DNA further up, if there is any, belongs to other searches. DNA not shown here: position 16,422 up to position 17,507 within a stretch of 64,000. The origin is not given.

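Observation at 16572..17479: Tandem NrdR boxes place an uncharacterised radical SAM enzyme at the head of the class III RNR operon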

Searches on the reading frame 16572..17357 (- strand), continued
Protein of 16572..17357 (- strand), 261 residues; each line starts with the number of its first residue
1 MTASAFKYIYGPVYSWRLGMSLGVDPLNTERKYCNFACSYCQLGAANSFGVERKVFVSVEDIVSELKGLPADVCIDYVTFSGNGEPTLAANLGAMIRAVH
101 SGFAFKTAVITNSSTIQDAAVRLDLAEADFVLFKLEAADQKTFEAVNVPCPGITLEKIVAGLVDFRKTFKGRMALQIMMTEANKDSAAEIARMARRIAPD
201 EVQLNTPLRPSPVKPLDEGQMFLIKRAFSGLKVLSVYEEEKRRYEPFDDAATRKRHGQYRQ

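Call 49: search_protein_families(library=pfam, proteins=[L045:8526-9998:+, L074:6872-8344:+])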
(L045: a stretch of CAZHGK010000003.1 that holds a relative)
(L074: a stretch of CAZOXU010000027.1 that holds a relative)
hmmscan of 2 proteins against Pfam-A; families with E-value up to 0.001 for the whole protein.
L045:8526-9998:+ (490 aa): 2 families
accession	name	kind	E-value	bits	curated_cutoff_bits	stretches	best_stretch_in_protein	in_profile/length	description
PF04055.27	Radical_SAM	-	4.4e-17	63.2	29.5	1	206-367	3-158/166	Radical SAM superfamily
PF02310.24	B12-binding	-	1.4e-10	41.5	32.1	1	28-139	19-121/121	B12 binding domain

L074:6872-8344:+ (490 aa): 2 families
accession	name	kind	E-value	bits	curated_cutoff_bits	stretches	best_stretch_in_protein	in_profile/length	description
PF04055.27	Radical_SAM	-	3.6e-15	57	29.5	1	206-368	3-160/166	Radical SAM superfamily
PF02310.24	B12-binding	-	1e-10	41.9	32.1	1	28-139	19-121/121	B12 binding domain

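Call 51: search_protein_representatives(alignment_id=A1)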
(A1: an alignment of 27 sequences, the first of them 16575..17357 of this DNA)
Query: 27 sequences, 261 profile positions. Proteins with E-value up to 0.001 (for the whole library): 7806; up to 1e-10: 3100; up to 1e-30: 1159. The best 150 are listed.
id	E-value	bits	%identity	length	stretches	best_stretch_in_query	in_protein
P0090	2.6e-116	403.9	-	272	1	4-260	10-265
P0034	2.2e-112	391.0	-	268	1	1-260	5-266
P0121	1.5e-103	362.0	-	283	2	30-259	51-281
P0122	9.5e-101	352.9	-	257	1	1-258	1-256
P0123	2.5e-100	351.5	-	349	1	4-260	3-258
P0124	3.6e-97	341.1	-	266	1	1-258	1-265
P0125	4.5e-95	334.2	-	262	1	1-259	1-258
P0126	1.7e-93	329.1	-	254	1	7-258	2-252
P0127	1.7e-88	312.7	-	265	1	2-258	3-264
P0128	1.9e-88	312.5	-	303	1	1-259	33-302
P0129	2.0e-88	312.5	-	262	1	7-257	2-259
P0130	2.7e-88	312.1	-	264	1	6-258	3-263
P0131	6.7e-88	310.7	-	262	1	1-258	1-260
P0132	1.5e-87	309.6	-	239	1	22-257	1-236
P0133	4.7e-86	304.7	-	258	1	7-255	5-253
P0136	3.1e-82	292.2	-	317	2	72-257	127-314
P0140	6.2e-81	287.9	-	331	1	9-239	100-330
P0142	2.0e-78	279.7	-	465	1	8-246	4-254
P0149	1.3e-72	260.7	-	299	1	9-256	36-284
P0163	4.3e-65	236.0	-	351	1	6-229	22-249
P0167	1.9e-63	230.6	-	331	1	8-239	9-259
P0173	3.9e-61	223.0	-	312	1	4-250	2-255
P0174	4.3e-61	222.9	-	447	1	5-243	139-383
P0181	2.4e-59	217.2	-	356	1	7-224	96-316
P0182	2.4e-59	217.1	-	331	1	8-240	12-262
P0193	2.3e-58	213.9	-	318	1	1-243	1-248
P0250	1.2e-54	201.7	-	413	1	8-231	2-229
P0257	2.2e-54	200.9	-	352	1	8-215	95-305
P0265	3.1e-54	200.4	-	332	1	9-228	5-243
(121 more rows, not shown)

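Call 53: search_protein_families(library=ncbifam, proteins=[P0173, P0193, P0174, P0142, P0123, P0181, P0250], max_evalue=1e-8)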
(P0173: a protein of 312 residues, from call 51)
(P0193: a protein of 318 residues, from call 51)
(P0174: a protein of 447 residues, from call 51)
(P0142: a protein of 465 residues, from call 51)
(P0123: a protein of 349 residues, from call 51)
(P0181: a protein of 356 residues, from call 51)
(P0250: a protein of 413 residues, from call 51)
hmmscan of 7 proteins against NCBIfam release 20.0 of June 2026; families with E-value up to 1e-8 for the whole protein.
P0173 (312 aa): 3 families
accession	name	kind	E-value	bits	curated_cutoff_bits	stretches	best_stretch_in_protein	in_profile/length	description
TIGR02666.1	moaA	equivalog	1.8e-10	40.3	284.05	1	28-145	18-135/336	GTP 3',8-cyclase MoaA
NF038283.1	viperin_w_prok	equivalog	4.2e-09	36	180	1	27-204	9-185/281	viperin family antiviral radical SAM protein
TIGR02495.1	NrdG2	equivalog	4.4e-09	36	131.15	0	24-136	20-123/193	anaerobic ribonucleoside-triphosphate reductase activating protein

P0193 (318 aa): 8 families
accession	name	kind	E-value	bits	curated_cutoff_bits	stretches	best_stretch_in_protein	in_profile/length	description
TIGR04317.1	W_rSAM_matur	equivalog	6.4e-15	55.1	380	1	30-209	12-184/349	tungsten cofactor oxidoreductase radical SAM maturase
TIGR02668.1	moaA_archaeal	equivalog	5.8e-14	51.8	325.25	1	30-247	18-225/303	GTP 3',8-cyclase MoaA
TIGR02666.1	moaA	equivalog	1.1e-11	44.3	284.05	1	31-185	19-171/336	GTP 3',8-cyclase MoaA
NF001199.0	PRK00164.2-1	equivalog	5.3e-11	42.2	231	1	30-163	20-147/308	GTP 3',8-cyclase MoaA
TIGR02493.1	PFLA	equivalog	9e-11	41.6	231.75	1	30-200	23-187/235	pyruvate formate-lyase-activating protein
NF038283.1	viperin_w_prok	equivalog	9e-11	41.4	180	1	30-204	10-183/281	viperin family antiviral radical SAM protein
TIGR04038.1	tatD_link_rSAM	subfamily_domain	3.6e-09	36.7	129.7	1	30-183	16-171/192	TatD family nuclease-associated radical SAM protein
NF053743.1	LipS2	equivalog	4.6e-09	36.1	270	1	30-200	31-194/292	LipS2 family lipoyl synthase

P0174 (447 aa): 6 families
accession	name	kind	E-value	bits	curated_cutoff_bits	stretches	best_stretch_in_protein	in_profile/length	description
TIGR04317.1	W_rSAM_matur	equivalog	9.7e-14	51.2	380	1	164-351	12-191/349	tungsten cofactor oxidoreductase radical SAM maturase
TIGR02666.1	moaA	equivalog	4.7e-13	48.8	284.05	1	165-331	19-181/336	GTP 3',8-cyclase MoaA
NF038283.1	viperin_w_prok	equivalog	1.5e-11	44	180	1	164-338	10-183/281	viperin family antiviral radical SAM protein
TIGR02668.1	moaA_archaeal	equivalog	7.8e-11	41.5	325.25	1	164-365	18-208/303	GTP 3',8-cyclase MoaA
TIGR02493.1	PFLA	equivalog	6.7e-10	38.7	231.75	1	164-334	23-187/235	pyruvate formate-lyase-activating protein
TIGR03972.1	rSAM_TYW1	equivalog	9.5e-09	34.8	317.95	0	210-339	121-244/297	4-demethylwyosine synthase TYW1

P0142 (465 aa): 18 families
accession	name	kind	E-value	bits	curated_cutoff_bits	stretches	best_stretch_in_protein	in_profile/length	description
TIGR01934.1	MenG_MenH_UbiE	subfamily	9.7e-17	61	158.35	1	298-405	39-154/223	ubiquinone/menaquinone biosynthesis methyltransferase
TIGR02072.1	BioC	equivalog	2.6e-15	56.9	184.95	1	291-395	26-135/244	malonyl-ACP O-methyltransferase BioC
NF045667.1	MTase_DVU1556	equivalog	5.2e-15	55.5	155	1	298-392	22-119/213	DVU_1556 family methyltransferase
NF001244.0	PRK00216.1-5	equivalog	1e-12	47.9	216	1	300-406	50-167/236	bifunctional demethylmenaquinone methyltransferase/2-methoxy-6-polyprenyl-1,4-benzoquinol methylase UbiE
NF004452.0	PRK05785.1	equivalog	6.8e-12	45.4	207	1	287-400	40-152/228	hypothetical protein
TIGR01983.1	UbiG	equivalog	1.5e-11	44.1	102.95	1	297-428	48-187/228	bifunctional 2-polyprenyl-6-hydroxyphenol methylase/3-demethylubiquinol 3-O-methyltransferase UbiG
NF041537.1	ArsM_AhpD_UU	exception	4.9e-11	42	510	1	298-407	76-198/345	arsenite methyltransferase/AhpD domain selenoprotein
NF007610.0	PRK10258.1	equivalog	7.3e-11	41.9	342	1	294-393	36-139/251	malonyl-ACP O-methyltransferase BioC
NF045825.1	FAmtase_mtf2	equivalog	8.8e-11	41.5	400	1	297-391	57-157/248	fatty-acid O-methyltransferase Mtf2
NF041536.1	ArsM_DUF2284_UU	exception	9.2e-11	40.7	575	1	298-392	76-180/459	arsenite methyltransferase/DUF2284 domain selenoprotein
NF047649.1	MTase_UXPK_star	exception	5.5e-10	38.7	460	1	300-392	79-181/283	methyltransferase/UXPK-star double selenoprotein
NF001243.0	PRK00216.1-4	equivalog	5.6e-10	39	235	1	298-394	47-153/237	demethylmenaquinone methyltransferase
NF040539.1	AST_met_ArsM_2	exception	7.6e-10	39.1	240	1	297-391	55-162/262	putative arsinothricin biosynthesis methyltransferase ArsM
NF001242.0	PRK00216.1-3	equivalog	2.1e-09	37.2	351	1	313-395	90-178/258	bifunctional demethylmenaquinone methyltransferase/2-methoxy-6-polyprenyl-1,4-benzoquinol methylase UbiE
NF001241.0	PRK00216.1-2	equivalog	4.9e-09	36.2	327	1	298-395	51-150/231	demethylmenaquinone methyltransferase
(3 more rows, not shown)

P0123 (349 aa): 3 families
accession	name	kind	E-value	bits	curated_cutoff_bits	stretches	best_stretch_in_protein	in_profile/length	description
TIGR02666.1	moaA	equivalog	2.7e-13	49.6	284.05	1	32-194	19-182/336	GTP 3',8-cyclase MoaA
TIGR02668.1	moaA_archaeal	equivalog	5.1e-10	38.8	325.25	1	31-194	18-175/303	GTP 3',8-cyclase MoaA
TIGR04317.1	W_rSAM_matur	equivalog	2.7e-09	36.6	380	1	32-200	13-179/349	tungsten cofactor oxidoreductase radical SAM maturase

P0181 (356 aa): 3 families
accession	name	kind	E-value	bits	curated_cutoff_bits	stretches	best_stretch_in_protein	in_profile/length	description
NF038283.1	viperin_w_prok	equivalog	7.2e-10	38.5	180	1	119-292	9-181/281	viperin family antiviral radical SAM protein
TIGR04317.1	W_rSAM_matur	equivalog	1.4e-09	37.6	380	1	119-296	11-181/349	tungsten cofactor oxidoreductase radical SAM maturase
TIGR02666.1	moaA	equivalog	5.8e-09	35.4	284.05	1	119-329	17-223/336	GTP 3',8-cyclase MoaA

P0250 (413 aa): 1 family
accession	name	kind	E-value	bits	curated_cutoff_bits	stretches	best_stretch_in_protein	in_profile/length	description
NF038283.1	viperin_w_prok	equivalog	1.6e-09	37.3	180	1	24-159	10-149/281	viperin family antiviral radical SAM protein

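Call 54: search_protein_families(library=pfam, proteins=[P0173, P0193, P0174, P0142, P0123, P0181, P0250], max_evalue=0.01)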
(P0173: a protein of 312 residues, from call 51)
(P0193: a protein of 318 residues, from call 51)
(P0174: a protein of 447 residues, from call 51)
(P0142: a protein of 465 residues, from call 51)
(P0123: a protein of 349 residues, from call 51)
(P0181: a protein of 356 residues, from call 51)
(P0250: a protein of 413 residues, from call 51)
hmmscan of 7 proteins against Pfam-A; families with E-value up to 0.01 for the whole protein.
P0173 (312 aa): 1 family
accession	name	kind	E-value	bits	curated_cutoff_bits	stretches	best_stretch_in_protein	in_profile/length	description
PF04055.27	Radical_SAM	-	1.1e-18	68.4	29.5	1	24-183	1-157/166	Radical SAM superfamily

P0193 (318 aa): 2 families
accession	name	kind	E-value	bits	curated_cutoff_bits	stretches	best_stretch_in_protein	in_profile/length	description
PF04055.27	Radical_SAM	-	1.9e-17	64.4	29.5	1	27-188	2-161/166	Radical SAM superfamily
PF13353.11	Fer4_12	-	0.00014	22.6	22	1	30-126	13-107/137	4Fe-4S single cluster domain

P0174 (447 aa): 7 families
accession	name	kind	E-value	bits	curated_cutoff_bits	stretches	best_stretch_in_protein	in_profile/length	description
PF04055.27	Radical_SAM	-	2.9e-18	67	29.5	1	161-325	2-164/166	Radical SAM superfamily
PF02579.22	Nitro_FeMo-Co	-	2.1e-07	31.6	26.3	1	19-108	7-92/94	Dinitrogenase iron-molybdenum cofactor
PF01978.25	TrmB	-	3.8e-05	23.9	25.6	1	395-438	16-59/68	Sugar-specific transcriptional regulator TrmB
PF14947.12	HTH_45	-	0.00068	20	25.5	1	388-433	6-51/77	Winged helix-turn-helix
PF09339.16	HTH_IclR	-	0.00097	19.3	22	1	398-432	15-49/52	IclR helix-turn-helix domain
PF22451.2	NirdL-like_HTH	-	0.0021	18.1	27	1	406-431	21-46/47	Siroheme decarboxylase NirDL-like HTH domain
PF01022.26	HTH_5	-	0.0046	17.3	22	1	393-432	7-46/47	Bacterial regulatory protein, arsR family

P0142 (465 aa): 12 families
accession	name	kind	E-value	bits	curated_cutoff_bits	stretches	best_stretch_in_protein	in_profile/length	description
PF08241.18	Methyltransf_11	-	7e-21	75.1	21.2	1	303-392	1-95/95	Methyltransferase domain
PF13649.12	Methyltransf_25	-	2.3e-16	60.7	27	1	302-388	1-97/97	Methyltransferase domain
PF13847.12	Methyltransf_31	-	8.3e-14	51.9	27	1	300-404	5-121/145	Methyltransferase domain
PF04055.27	Radical_SAM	-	1.6e-12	48.3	29.5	1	27-196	4-164/166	Radical SAM superfamily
PF13489.12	Methyltransf_23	-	4.6e-10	39.9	27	1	286-421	10-144/164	Methyltransferase domain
PF01209.24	Ubie_methyltran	-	3.5e-09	36.8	20.1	1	299-394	48-153/233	ubiE/COQ5 methyltransferase family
PF08242.18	Methyltransf_12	-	7e-09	36.8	30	1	303-390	1-98/98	Methyltransferase domain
PF07021.18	MetW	-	0.0006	19.9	21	1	286-386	1-104/193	Methionine biosynthesis protein MetW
PF13353.11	Fer4_12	-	0.0028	18.4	22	1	30-117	15-92/137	4Fe-4S single cluster domain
PF01728.25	FtsJ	-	0.0059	17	24.1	0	294-357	17-84/181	FtsJ-like methyltransferase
PF05175.20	MTS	-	0.0094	16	23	0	298-344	31-81/170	Methyltransferase small domain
PF02353.26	CMAS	-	0.0099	15.6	27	0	298-414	62-187/273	Mycolic acid cyclopropane synthetase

P0123 (349 aa): 7 families
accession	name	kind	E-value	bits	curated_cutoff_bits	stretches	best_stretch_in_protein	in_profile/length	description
PF04055.27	Radical_SAM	-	2.9e-14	54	29.5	1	32-191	6-165/166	Radical SAM superfamily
PF00037.32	Fer4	-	2e-06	27.8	21.1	1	311-333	2-24/24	4Fe-4S binding domain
PF14697.11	Fer4_21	-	0.00036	21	35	1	282-334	3-59/59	4Fe-4S dicluster domain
PF12838.12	Fer4_7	-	0.00051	20.9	27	1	287-331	2-52/52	4Fe-4S dicluster domain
PF12837.12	Fer4_6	-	0.0006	20.1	25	1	310-332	2-24/24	4Fe-4S binding domain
PF13187.11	Fer4_9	-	0.0021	18.5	27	1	287-332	2-52/52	4Fe-4S dicluster domain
PF13237.11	Fer4_10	-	0.0031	17.8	25.5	1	281-328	3-53/53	4Fe-4S dicluster domain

P0181 (356 aa): 2 families
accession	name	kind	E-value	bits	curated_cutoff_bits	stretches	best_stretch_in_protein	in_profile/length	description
PF04055.27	Radical_SAM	-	2.8e-13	50.8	29.5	1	119-280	4-160/166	Radical SAM superfamily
PF16256.10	DUF4911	-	0.0086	16.6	29.3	0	12-70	1-55/57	Domain of unknown function (DUF4911)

P0250 (413 aa): 1 family
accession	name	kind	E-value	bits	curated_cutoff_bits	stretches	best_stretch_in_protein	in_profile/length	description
PF04055.27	Radical_SAM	-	1.8e-15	57.9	29.5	1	23-178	4-157/166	Radical SAM superfamily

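Call 57: find_related_loci(query=A1, collection=viral_contigs, flank=8000)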
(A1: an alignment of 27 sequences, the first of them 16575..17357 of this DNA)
Query A1 (261 aa) in viral_contigs; peptide patterns used: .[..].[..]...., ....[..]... (x = any residue, [..] = any of these).
13 stretches matched a pattern, but none encodes a relative of the query by tblastn (E <= 1e-3).
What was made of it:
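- Tried and rejected: A scan of viral contigs for the family found no relatives (call 57).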

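Call 63: search_protein_families(library=pfam, proteins=[P0140, P0136, P0163, P0257, P0149, P0121, P0128, P0167, P0182, P0265], max_evalue=0.01)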
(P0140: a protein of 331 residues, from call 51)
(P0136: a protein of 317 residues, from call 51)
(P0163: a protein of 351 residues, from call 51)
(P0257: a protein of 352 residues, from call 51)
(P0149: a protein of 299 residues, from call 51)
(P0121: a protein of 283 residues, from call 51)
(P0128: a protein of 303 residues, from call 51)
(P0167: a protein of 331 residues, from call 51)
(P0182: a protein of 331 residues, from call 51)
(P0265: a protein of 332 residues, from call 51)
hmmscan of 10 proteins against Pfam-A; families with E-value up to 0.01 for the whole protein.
P0140 (331 aa): 1 family
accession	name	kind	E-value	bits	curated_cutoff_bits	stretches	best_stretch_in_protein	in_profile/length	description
PF04055.27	Radical_SAM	-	4e-12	47.1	29.5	1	124-258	6-139/166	Radical SAM superfamily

P0136 (317 aa): 1 family
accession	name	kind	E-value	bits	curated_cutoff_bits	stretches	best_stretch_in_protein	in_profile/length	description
PF04055.27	Radical_SAM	-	1.2e-12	48.7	29.5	1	133-247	48-164/166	Radical SAM superfamily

P0163 (351 aa): 4 families
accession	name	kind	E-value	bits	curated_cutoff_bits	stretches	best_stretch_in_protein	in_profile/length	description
PF04055.27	Radical_SAM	-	2e-20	74.1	29.5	1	44-208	3-165/166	Radical SAM superfamily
PF01022.26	HTH_5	-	5.2e-05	23.5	22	1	301-334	10-43/47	Bacterial regulatory protein, arsR family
PF01978.25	TrmB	-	6.9e-05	23.1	25.6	1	300-350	16-65/68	Sugar-specific transcriptional regulator TrmB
PF21476.4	PF0610-like_N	-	0.00069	20.2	33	1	300-327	8-35/50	PF0610-like, N-terminal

P0257 (352 aa): 2 families
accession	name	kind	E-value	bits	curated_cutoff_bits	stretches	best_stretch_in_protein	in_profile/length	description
PF04055.27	Radical_SAM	-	1.1e-10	42.3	29.5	1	117-285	4-164/166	Radical SAM superfamily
PF16256.10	DUF4911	-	0.0062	17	29.3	0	16-43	1-28/57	Domain of unknown function (DUF4911)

P0149 (299 aa): 1 family
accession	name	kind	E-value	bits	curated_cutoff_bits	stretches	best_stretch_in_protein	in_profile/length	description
PF04055.27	Radical_SAM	-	1.2e-11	45.5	29.5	1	59-192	5-137/166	Radical SAM superfamily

P0121 (283 aa): 1 family
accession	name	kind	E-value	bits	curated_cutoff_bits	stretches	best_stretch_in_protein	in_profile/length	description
PF04055.27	Radical_SAM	-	3.1e-09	37.7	29.5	1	54-205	6-155/166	Radical SAM superfamily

P0128 (303 aa): 1 family
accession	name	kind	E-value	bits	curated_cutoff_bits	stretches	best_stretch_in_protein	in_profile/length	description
PF04055.27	Radical_SAM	-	8.9e-15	55.7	29.5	1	65-226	6-164/166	Radical SAM superfamily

P0167 (331 aa): 4 families
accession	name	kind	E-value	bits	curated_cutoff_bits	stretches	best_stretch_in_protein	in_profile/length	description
PF04055.27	Radical_SAM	-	2e-12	48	29.5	1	32-175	5-139/166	Radical SAM superfamily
PF21476.4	PF0610-like_N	-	0.0022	18.6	33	1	278-311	8-41/50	PF0610-like, N-terminal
PF01978.25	TrmB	-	0.0022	18.2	25.6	1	278-327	16-64/68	Sugar-specific transcriptional regulator TrmB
PF22451.2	NirdL-like_HTH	-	0.009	16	27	0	289-313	21-45/47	Siroheme decarboxylase NirDL-like HTH domain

P0182 (331 aa): 2 families
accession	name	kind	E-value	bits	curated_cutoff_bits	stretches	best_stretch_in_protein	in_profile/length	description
PF04055.27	Radical_SAM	-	5.6e-09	36.8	29.5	1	35-173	5-137/166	Radical SAM superfamily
PF17782.7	DprA_WH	-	0.0016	18.9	22.9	1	275-318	13-56/61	DprA winged helix domain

P0265 (332 aa): 3 families
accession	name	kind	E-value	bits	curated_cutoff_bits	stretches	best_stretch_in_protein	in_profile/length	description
PF04055.27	Radical_SAM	-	1e-13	52.3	29.5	1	28-170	6-138/166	Radical SAM superfamily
PF01978.25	TrmB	-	0.00047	20.4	25.6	1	280-328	15-63/68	Sugar-specific transcriptional regulator TrmB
PF13353.11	Fer4_12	-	0.0011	19.7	22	1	19-132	5-111/137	4Fe-4S single cluster domain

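Call 64: find_encoding_contigs(protein=P0173, flank=8000, max_places=4)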
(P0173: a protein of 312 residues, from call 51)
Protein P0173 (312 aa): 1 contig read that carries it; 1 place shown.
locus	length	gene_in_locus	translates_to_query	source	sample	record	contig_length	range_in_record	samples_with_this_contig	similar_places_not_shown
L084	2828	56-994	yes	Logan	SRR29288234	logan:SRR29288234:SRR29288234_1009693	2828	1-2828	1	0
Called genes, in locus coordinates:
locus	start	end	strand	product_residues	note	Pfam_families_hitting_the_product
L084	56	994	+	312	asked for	PF04055:Radical_SAM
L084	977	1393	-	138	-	PF04246:RseC_MucC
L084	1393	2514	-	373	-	PF13177:DNA_pol3_delta2, PF00004:AAA (weak)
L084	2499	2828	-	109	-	?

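Call 65: find_encoding_contigs(protein=P0174, flank=8000, max_places=3)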
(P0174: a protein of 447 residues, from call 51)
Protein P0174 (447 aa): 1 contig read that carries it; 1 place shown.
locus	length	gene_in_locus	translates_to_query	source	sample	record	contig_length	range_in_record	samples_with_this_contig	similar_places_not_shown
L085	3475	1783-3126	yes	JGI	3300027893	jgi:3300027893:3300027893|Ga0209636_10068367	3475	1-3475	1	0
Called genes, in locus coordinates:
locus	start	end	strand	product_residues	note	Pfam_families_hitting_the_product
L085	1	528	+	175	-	?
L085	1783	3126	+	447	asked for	PF02579:Nitro_FeMo-Co, PF04055:Radical_SAM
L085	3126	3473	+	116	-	?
